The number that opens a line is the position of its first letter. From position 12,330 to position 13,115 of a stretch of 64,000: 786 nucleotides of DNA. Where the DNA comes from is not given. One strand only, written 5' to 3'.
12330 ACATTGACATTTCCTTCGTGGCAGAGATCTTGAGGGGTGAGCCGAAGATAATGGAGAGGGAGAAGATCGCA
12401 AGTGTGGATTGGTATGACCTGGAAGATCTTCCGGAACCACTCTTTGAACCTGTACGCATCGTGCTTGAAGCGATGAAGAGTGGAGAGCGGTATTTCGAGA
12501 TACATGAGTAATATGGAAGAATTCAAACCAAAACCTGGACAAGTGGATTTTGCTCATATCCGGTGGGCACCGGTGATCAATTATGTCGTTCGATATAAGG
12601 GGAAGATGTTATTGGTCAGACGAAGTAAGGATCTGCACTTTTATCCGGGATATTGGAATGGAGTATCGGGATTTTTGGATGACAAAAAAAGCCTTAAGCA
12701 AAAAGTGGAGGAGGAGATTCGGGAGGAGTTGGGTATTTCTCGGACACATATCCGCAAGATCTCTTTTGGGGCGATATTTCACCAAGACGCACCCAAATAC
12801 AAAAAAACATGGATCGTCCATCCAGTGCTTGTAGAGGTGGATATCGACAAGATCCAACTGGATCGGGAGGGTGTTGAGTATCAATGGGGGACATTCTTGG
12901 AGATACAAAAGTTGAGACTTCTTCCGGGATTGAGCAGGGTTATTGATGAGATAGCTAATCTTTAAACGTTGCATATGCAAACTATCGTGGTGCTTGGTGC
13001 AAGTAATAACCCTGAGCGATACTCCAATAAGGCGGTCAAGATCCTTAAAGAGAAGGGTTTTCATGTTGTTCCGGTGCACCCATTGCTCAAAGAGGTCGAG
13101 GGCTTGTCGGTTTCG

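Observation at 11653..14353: Tandem array of five Nudix hydrolase paralogs interleaved with a CoA-binding protein; eight Nudix genes in the window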

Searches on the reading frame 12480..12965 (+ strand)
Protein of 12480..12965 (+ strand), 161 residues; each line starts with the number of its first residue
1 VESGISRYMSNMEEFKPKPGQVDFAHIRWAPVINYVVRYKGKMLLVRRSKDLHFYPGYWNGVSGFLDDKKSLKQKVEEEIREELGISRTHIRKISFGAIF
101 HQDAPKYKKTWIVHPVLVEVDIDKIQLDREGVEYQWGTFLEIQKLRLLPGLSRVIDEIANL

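Call 7: search_protein_families(library=pfam, proteins=[window:12480-12965:+], max_evalue=0.01)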
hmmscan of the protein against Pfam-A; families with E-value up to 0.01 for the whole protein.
window:12480-12965:+ (161 aa): 1 family
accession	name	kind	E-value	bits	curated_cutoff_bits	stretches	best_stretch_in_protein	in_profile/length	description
PF00293.34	NUDIX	-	2e-10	41.2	21.1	1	34-155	8-131/134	NUDIX domain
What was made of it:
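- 12504..12965 (+): N4: member of a highly conserved Patescibacteria Nudix family with a variant box, G-x5-[K/R]-x7-x-E-x2-E-E-x-G. It overlaps N3 by 8 nt. PF00293, 41 bits (call 7).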

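Call 8: search_protein_families(library=ncbifam, proteins=[window:12480-12965:+], max_evalue=0.01)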
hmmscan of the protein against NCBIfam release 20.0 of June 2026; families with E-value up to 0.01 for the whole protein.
window:12480-12965:+ (161 aa): 9 families
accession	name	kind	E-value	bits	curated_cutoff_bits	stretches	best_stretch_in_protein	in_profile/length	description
NF002995.0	PRK03759.1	equivalog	1.5e-06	28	127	1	35-137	41-145/185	isopentenyl-diphosphate Delta-isomerase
NF006530.0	PRK08999.1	equivalog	1e-05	24.8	245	1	35-149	12-119/315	Nudix family hydrolase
NF012016.0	PRK15472.1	equivalog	0.0001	22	95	1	32-87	6-61/141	nucleoside triphosphatase NudI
NF007834.0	PRK10546.1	equivalog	0.00048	20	156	1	32-93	6-66/135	pyrimidine (deoxy)nucleoside triphosphate diphosphatase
NF006961.0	PRK09438.1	equivalog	0.00057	19.4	103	1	40-88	19-63/151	dihydroneopterin triphosphate diphosphatase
TIGR02150.1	IPP_isom_1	equivalog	0.002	18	105.8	1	35-144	33-142/159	isopentenyl-diphosphate delta-isomerase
NF041653.1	Nud_hyd_Meth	equivalog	0.002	17.9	300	1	37-100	35-98/170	Nudix hydrolase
NF001299.0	PRK00241.1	equivalog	0.0027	17.2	158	1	29-93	134-195/263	NAD(+) diphosphatase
NF011922.0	PRK15393.1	equivalog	0.0028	17.3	152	1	38-103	47-111/182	NUDIX hydrolase YfcD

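Call 24: search_solved_structures(query=window:12504-12965:+, max_evalue=0.01)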
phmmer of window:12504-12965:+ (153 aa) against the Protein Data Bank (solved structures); distinct sequences matched with E-value up to 0.01: 6.
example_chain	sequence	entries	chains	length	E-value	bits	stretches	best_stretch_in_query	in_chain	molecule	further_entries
3grn_A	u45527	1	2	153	1.4e-05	28.2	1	28-145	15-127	MutT related protein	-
3hyq_A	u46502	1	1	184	0.0013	21.9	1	30-138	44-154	Isopentenyl-diphosphate Delta-isomerase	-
2rrk_A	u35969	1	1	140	0.0037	20.4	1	20-81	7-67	CTP pyrophosphohydrolase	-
3ees_A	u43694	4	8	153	0.0049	20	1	8-80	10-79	Probable pyrophosphohydrolase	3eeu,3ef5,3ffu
6dt3_A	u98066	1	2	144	0.0051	19.9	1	24-84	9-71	Nucleoside triphosphatase NudI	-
6o3p_A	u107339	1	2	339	0.0088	19.1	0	22-88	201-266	Peroxisomal NADH pyrophosphatase NUDT12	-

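Call 44: search_protein_families(library=padloc, proteins=[window:12504-12965:+], max_evalue=0.01)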
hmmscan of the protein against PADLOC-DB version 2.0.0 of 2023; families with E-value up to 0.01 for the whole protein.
window:12504-12965:+ (153 aa): 1 family
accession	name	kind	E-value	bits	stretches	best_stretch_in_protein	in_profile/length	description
PDLC04899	PDC-S07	-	7.2e-06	23.7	1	24-151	9-129/135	-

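Call 47: find_homologous_proteins(query=window:12504-12965:+, max_evalue=0.001)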
Query window:12504-12965:+ (153 aa): 1180 proteins with E <= 0.001 among 1241 candidates; the best 120 are listed.
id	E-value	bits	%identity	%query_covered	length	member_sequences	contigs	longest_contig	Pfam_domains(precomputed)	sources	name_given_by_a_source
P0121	2.0e-98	345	100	100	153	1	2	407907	PF00293.35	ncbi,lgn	-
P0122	3.7e-61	224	65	99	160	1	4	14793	PF00293.35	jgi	jgi:isopentenyldiphosphate isomerase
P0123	7.9e-61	222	61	98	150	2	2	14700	PF00293.35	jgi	-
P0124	1.9e-60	221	65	95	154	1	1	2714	PF00293.35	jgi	-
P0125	4.2e-60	220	65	95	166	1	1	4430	PF00293.35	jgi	jgi:8-oxo-dGTP pyrophosphatase MutT (NUDIX family)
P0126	8.2e-60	219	65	96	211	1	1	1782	PF00293.35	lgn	-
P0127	9.2e-60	219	65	95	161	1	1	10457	PF00293.35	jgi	jgi:isopentenyldiphosphate isomerase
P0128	9.4e-60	219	65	95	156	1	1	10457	PF00293.35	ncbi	-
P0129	1.3e-59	218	63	95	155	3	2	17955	PF00293.35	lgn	-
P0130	1.6e-59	218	63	95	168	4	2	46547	PF00293.35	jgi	-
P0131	2.3e-59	218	62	97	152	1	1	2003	PF00293.35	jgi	jgi:isopentenyldiphosphate isomerase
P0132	4.3e-59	217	63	95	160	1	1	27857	PF00293.35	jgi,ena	-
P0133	4.3e-59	217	63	99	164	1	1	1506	PF00293.35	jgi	jgi:isopentenyldiphosphate isomerase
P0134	4.9e-59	217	63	96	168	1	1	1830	PF00293.35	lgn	-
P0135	5.0e-59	217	62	95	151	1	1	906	PF00293.35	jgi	jgi:isopentenyldiphosphate isomerase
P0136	5.1e-59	217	63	98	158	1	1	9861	PF00293.35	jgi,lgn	jgi:isopentenyldiphosphate isomerase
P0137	5.6e-59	216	66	93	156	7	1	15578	PF00293.35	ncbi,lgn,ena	-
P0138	1.1e-58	216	66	97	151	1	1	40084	PF00293.35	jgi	jgi:ADP-ribose pyrophosphatase YjhB (NUDIX family)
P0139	1.2e-58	215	61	96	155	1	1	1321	PF00293.35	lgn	-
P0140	1.3e-58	215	62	95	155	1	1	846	PF00293.35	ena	-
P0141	1.3e-58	215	64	97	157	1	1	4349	PF00293.35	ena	-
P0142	1.5e-58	215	65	97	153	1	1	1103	PF00293.35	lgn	-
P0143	1.5e-58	215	63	95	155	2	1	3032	PF00293.35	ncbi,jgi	jgi:isopentenyldiphosphate isomerase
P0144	1.9e-58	215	62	95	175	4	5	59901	PF00293.35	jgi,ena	jgi:ADP-ribose pyrophosphatase YjhB (NUDIX family)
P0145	2.1e-58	215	64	95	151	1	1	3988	PF00293.35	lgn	-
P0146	2.1e-58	215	65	96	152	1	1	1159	PF00293.35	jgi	jgi:ADP-ribose pyrophosphatase YjhB (NUDIX family)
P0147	3.1e-58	214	63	95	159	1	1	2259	PF00293.35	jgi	jgi:isopentenyldiphosphate isomerase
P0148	3.1e-58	214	63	95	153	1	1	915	PF00293.35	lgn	-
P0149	3.1e-58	214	64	93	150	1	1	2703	PF00293.35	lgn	-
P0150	3.5e-58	214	63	95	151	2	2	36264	PF00293.35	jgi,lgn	jgi:isopentenyldiphosphate isomerase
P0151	3.8e-58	214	62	95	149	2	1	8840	PF00293.35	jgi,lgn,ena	-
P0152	4.2e-58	214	61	95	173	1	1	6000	PF00293.35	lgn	-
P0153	4.2e-58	214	64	96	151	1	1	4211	PF00293.35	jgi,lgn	-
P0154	4.4e-58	213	62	97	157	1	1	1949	PF00293.35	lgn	-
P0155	4.5e-58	213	62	97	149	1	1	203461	PF00293.35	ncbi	ncbi:MAG: NUDIX domain-containing protein [bacterium]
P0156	4.6e-58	213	61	95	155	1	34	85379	PF00293.35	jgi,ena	-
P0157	5.1e-58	213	62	95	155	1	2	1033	PF00293.35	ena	-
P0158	5.7e-58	213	63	96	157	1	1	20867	PF00293.35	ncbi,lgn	-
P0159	6.2e-58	213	63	95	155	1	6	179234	PF00293.35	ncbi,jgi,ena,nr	ncbi:MAG TPA: NUDIX domain-containing protein [Candidatus Colwellbacteria bacterium]|nr:NUDIX domain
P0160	6.6e-58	213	63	96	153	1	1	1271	PF00293.35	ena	-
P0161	7.0e-58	213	61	98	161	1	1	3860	PF00293.35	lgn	-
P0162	7.1e-58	213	61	98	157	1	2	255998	PF00293.35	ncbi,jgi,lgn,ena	ncbi:MAG: NUDIX domain-containing protein [Patescibacteria group bacterium]|jgi:isopentenyldiphospha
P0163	7.8e-58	213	64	96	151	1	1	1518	PF00293.35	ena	-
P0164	7.8e-58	213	63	97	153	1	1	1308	PF00293.35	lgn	-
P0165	7.9e-58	213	62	97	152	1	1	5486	PF00293.35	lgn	-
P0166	8.2e-58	213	61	95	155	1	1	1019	PF00293.35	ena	-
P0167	8.9e-58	213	63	95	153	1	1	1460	PF00293.35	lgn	-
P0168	9.7e-58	212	64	95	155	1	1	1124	PF00293.35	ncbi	-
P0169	9.8e-58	212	63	95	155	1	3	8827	PF00293.35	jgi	jgi:isopentenyldiphosphate isomerase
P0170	1.0e-57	212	61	97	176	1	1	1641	PF00293.35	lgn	-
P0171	1.1e-57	212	63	95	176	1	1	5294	PF00293.35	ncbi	-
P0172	1.1e-57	212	60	95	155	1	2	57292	PF00293.35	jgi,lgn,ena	jgi:isopentenyldiphosphate isomerase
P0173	1.2e-57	212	64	95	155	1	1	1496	PF00293.35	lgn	-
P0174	1.2e-57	212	64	95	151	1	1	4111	PF00293.35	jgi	jgi:isopentenyldiphosphate isomerase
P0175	1.2e-57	212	62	96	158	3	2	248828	PF00293.35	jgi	jgi:isopentenyldiphosphate isomerase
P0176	1.2e-57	212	63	94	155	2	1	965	PF00293.35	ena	-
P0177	1.3e-57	212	63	94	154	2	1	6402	PF00293.35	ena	-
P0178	1.4e-57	212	61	95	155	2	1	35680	PF00293.35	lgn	-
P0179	1.5e-57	212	62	95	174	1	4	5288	PF00293.35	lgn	-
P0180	1.6e-57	212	62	95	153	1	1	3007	PF00293.35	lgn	-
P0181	1.7e-57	212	61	95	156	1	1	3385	PF00293.35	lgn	-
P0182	1.7e-57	212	65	95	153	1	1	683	PF00293.35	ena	-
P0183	1.8e-57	211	61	98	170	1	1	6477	PF00293.35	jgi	jgi:isopentenyldiphosphate isomerase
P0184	1.9e-57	211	62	99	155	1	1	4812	PF00293.35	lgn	-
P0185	1.9e-57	211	60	98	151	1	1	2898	PF00293.35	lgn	-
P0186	2.0e-57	211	63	96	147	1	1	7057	PF00293.35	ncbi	-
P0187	2.0e-57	211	62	97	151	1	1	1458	PF00293.35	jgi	jgi:isopentenyldiphosphate isomerase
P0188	2.1e-57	211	63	96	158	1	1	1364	PF00293.35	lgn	-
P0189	2.1e-57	211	63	95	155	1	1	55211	PF00293.35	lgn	-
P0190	2.2e-57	211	60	99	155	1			PF00293.35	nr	nr:NUDIX domain protein [uncultured bacterium]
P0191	2.3e-57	211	63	95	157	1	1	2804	PF00293.35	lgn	-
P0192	2.3e-57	211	61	95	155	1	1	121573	PF00293.35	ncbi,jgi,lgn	ncbi:MAG: NUDIX domain-containing protein [Patescibacteria group bacterium]|jgi:isopentenyldiphospha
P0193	2.4e-57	211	61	95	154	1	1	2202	PF00293.35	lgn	-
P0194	2.6e-57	211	61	95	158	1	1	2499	PF00293.35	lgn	-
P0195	2.7e-57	211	60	97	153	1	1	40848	PF00293.35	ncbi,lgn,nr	ncbi:MAG: NUDIX domain-containing protein [bacterium]|nr:NUDIX domain-containing protein [bacterium]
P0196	2.8e-57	211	63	95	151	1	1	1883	PF00293.35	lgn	-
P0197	2.8e-57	211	60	95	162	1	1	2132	PF00293.35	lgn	-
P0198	3.0e-57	211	60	95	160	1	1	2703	PF00293.35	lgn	-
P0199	3.2e-57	211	62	93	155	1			PF00293.35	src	-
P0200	3.2e-57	211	61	95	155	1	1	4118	PF00293.35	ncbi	-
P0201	3.5e-57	211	63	95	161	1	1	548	PF00293.35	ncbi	-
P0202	3.6e-57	211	62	95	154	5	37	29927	PF00293.35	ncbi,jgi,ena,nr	ncbi:MAG: NUDIX hydrolase [Parcubacteria group bacterium GW2011_GWB1_52_7]|nr:MAG: NUDIX hydrolase [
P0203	3.6e-57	211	63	100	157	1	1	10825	PF00293.35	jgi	jgi:8-oxo-dGTP pyrophosphatase MutT (NUDIX family)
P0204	3.9e-57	210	64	92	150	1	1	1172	PF00293.35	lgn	-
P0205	4.1e-57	210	61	98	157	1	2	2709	PF00293.35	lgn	-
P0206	4.5e-57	210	61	95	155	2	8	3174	PF00293.35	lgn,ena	-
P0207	4.9e-57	210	62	95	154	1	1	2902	PF00293.35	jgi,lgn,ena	-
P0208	5.7e-57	210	61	97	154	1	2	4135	PF00293.35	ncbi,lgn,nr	ncbi:NUDIX domain-containing protein [bacterium]|nr:NUDIX domain-containing protein [bacterium]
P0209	6.7e-57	210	65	95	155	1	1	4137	PF00293.35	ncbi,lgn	-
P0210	6.9e-57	210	58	97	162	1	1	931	PF00293.35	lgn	-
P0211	7.2e-57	210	63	95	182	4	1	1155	PF00293.35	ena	-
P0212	7.4e-57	210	62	97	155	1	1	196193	PF00293.35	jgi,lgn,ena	-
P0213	7.6e-57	209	61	97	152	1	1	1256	PF00293.35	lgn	-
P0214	7.7e-57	209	61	95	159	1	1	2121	PF00293.35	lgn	-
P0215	7.9e-57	209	63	95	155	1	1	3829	PF00293.35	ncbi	-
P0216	8.5e-57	209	59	98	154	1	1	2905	PF00293.35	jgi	jgi:ADP-ribose pyrophosphatase YjhB (NUDIX family)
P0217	8.7e-57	209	63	95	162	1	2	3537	PF00293.35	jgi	-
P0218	9.3e-57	209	60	95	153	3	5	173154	PF00293.35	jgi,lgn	jgi:isopentenyldiphosphate isomerase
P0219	9.4e-57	209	62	93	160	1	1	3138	PF00293.35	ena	-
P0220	1.0e-56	209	63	96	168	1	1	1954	PF00293.35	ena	-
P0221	1.1e-56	209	62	97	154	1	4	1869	PF00293.35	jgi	jgi:isopentenyldiphosphate isomerase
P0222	1.1e-56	209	63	95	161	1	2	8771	PF00293.35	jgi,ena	jgi:8-oxo-dGTP pyrophosphatase MutT (NUDIX family)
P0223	1.1e-56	209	63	96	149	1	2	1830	PF00293.35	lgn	-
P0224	1.2e-56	209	63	95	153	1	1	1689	PF00293.35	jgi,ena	-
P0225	1.3e-56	209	63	95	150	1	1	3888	PF00293.35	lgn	-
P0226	1.4e-56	209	61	100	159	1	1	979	PF00293.35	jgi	-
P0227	1.4e-56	209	60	95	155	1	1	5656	PF00293.35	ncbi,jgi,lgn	ncbi:MAG: hypothetical protein RIQ54_344 [Candidatus Parcubacteria bacterium]|jgi:isopentenyldiphosp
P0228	1.4e-56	209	58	95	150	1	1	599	PF00293.35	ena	-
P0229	1.4e-56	209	59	94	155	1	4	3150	PF00293.35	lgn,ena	-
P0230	1.4e-56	209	62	95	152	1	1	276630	PF00293.35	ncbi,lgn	ncbi:MAG: NUDIX domain-containing protein [Candidatus Falkowbacteria bacterium]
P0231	1.5e-56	209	61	95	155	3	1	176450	PF00293.35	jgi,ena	-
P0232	1.5e-56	209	62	95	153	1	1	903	PF00293.35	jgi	jgi:isopentenyldiphosphate isomerase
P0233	1.5e-56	209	62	95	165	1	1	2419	PF00293.35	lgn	-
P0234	1.6e-56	208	62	94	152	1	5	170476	PF00293.35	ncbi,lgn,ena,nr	ncbi:NUDIX domain-containing protein [Candidatus Parcubacteria bacterium]|nr:NUDIX domain-containing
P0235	1.6e-56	208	63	95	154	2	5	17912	PF00293.35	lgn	-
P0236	1.6e-56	208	62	94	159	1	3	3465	PF00293.35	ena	-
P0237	1.7e-56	208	62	95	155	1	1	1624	PF00293.35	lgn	-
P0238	1.8e-56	208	62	95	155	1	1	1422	PF00293.35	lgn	-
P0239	1.9e-56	208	63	94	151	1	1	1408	PF00293.35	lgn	-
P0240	1.9e-56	208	63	96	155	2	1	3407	PF00293.35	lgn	-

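Call 54: find_encoding_contigs(protein=P0162, flank=8000, max_places=1)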
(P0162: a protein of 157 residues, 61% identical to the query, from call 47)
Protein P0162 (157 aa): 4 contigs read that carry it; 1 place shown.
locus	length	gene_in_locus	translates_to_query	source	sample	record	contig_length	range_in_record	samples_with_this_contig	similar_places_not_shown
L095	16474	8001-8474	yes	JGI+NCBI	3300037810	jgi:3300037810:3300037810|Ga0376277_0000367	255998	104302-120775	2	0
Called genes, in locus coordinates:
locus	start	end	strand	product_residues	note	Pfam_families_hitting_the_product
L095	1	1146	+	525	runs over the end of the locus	PF01676:Metalloenzyme, PF06415:iPGM_N, PF01663:Phosphodiest (weak)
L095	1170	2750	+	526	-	PF01676:Metalloenzyme, PF06415:iPGM_N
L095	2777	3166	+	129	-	PF02482:Ribosomal_S30AE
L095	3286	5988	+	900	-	PF07517:SecA_DEAD, PF01043:SecA_PP_bind, PF21090:P-loop_SecA, PF07516:SecA_SW, PF02810:SEC-C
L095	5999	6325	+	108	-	-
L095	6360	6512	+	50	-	-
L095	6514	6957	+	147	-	PF10706:Aminoglyc_resit (faint)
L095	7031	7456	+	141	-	PF00293:NUDIX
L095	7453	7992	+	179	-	PF00293:NUDIX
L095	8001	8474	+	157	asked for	PF00293:NUDIX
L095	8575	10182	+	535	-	PF21760:SecD_1st, PF13145:Rotamase_2 (weak), PF00639:Rotamase, PF13616:Rotamase_3, PF22599:SecDF_P1_head, PF02355:SecD_SecF_C, PF03176:MMPL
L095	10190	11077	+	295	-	PF07549:Sec_GG (weak), PF02355:SecD_SecF_C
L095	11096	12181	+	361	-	PF13439:Glyco_transf_4, PF00534:Glycos_transf_1, PF13692:Glyco_trans_1_4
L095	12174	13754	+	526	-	PF03023:MurJ, PF01943:Polysacc_synt, PF01554:MatE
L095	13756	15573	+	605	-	PF00009:GTP_EFTU, PF00071:Ras (weak), PF03144:GTP_EFTU_D2 (weak), PF14492:EFG_III, PF00679:EFG_C, PF06421:LepA_C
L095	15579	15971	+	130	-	PF04977:DivIC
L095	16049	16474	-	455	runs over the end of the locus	PF01071:GARS_A, PF02843:GARS_C (weak)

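Call 57: find_encoding_contigs(protein=P0230, flank=10000, max_places=3)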
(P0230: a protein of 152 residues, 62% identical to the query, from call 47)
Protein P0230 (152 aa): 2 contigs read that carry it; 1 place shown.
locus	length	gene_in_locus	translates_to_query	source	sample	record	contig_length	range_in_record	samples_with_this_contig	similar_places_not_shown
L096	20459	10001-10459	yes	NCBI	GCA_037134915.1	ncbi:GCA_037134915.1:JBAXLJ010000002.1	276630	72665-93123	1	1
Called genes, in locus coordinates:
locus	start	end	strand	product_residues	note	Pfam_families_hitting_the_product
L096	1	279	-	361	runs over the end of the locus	PF01467:CTP_transf_like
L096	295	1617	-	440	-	PF02397:Bac_transf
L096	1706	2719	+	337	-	PF13177:DNA_pol3_delta2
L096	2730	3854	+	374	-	PF02012:BNR (faint), PF25852:DUF6242_C (faint), PF14870:PSII_BNR (faint), PF15902:Sortilin-Vps10 (weak)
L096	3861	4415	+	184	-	PF01765:RRF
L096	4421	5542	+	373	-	PF02163:Peptidase_M50, PF00595:PDZ (weak), PF13180:PDZ_2, PF17820:PDZ_6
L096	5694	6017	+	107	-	PF02482:Ribosomal_S30AE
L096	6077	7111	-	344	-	-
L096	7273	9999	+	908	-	PF07517:SecA_DEAD, PF01043:SecA_PP_bind, PF21090:P-loop_SecA, PF07516:SecA_SW, PF02810:SEC-C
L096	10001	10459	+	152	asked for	PF00293:NUDIX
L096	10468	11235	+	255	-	PF01209:Ubie_methyltran, PF13489:Methyltransf_23, PF13847:Methyltransf_31, PF08241:Methyltransf_11, PF08242:Methyltransf_12, PF13649:Methyltransf_25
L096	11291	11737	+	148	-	PF00719:Pyrophosphatase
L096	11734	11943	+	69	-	PF07866:DUF1653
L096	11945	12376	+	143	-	PF00293:NUDIX, PF14815:NUDIX_4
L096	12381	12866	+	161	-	PF00293:NUDIX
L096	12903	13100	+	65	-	-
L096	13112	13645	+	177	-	PF01725:Ham1p_like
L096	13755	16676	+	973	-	PF00133:tRNA-synt_1, PF09334:tRNA-synt_1g (weak), PF08264:Anticodon_1, PF19302:DUF5915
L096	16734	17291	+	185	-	PF04011:LemA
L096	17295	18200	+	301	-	PF01435:Peptidase_M48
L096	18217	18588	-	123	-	-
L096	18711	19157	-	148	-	-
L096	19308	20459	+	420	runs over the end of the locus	PF01136:Peptidase_U32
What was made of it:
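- A functionally analogous non-Nudix house-cleaning enzyme, Ham1/ITPase, joins the cluster in L096 (call 57). N4 orthologs in L095 and L096 have no CoA-binding neighbour (calls 54, 57).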

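Call 67: find_related_loci(query=A3, collection=viral_contigs, flank=10000)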
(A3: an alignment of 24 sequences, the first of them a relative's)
Query A3 (153 aa) in viral_contigs; peptide patterns used: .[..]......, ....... (x = any residue, [..] = any of these).
14 stretches matched a pattern, but none encodes a relative of the query by tblastn (E <= 1e-3).
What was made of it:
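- No N4-family member was found in 2.9 million viral contigs (call 67).
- Tried and rejected: None found (call 67).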
